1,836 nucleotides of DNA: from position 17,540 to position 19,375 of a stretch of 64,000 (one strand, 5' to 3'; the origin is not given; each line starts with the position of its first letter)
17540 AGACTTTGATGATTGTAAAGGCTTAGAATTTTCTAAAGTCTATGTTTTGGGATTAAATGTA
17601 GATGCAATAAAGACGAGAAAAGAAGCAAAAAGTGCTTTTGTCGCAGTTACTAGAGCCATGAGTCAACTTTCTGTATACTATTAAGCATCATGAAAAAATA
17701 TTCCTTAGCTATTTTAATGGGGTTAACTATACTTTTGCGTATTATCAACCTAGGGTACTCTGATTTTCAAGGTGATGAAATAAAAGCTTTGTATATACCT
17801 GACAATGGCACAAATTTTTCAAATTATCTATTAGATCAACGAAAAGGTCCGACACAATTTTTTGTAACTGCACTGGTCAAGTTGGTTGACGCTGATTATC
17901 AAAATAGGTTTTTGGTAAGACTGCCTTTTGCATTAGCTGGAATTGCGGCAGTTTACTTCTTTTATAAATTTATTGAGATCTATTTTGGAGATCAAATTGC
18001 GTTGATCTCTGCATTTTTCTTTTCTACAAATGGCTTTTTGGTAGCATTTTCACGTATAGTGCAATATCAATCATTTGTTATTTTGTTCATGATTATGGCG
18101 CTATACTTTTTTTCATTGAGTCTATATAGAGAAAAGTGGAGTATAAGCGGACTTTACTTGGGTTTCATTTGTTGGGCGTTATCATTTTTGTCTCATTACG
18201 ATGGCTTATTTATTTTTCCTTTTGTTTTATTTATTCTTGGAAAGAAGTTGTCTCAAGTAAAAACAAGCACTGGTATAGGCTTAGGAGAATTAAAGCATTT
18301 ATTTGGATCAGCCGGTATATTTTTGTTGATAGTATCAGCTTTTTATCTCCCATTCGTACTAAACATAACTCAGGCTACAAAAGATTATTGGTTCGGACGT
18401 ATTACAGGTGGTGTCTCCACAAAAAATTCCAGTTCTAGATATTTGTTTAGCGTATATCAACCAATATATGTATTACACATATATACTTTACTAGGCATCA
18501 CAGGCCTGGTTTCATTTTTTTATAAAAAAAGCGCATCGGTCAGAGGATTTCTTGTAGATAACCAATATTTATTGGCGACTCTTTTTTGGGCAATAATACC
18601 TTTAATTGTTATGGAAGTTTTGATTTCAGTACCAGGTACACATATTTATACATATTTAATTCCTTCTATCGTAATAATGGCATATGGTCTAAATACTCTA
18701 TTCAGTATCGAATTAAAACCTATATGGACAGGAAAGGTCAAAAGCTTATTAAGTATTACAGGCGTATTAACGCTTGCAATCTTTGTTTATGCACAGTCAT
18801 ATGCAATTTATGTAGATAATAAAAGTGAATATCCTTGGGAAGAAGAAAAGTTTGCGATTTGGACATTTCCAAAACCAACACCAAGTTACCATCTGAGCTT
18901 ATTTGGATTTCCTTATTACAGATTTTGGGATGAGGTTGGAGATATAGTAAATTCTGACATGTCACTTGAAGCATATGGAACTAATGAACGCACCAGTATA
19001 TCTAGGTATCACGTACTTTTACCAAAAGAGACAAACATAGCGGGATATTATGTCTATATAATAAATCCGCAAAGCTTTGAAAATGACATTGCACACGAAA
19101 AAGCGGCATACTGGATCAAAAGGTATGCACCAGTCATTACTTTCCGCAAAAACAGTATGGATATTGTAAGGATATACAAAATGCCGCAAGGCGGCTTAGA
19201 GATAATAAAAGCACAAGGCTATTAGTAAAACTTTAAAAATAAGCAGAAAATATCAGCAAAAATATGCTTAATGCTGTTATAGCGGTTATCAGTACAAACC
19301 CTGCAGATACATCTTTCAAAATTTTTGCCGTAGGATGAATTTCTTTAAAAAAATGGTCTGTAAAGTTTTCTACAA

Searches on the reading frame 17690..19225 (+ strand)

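Call 90: search_protein_families(library=pfam, proteins=[window:17690-19225:+], max_evalue=0.0001)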
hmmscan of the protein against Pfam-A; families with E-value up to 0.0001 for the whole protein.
window:17690-19225:+ (511 aa): 1 family
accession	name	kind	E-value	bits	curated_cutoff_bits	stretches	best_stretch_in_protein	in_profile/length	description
PF13231.12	PMT_2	-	1.4e-12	48.6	26.1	1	57-194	7-140/160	Dolichyl-phosphate-mannose-protein mannosyltransferase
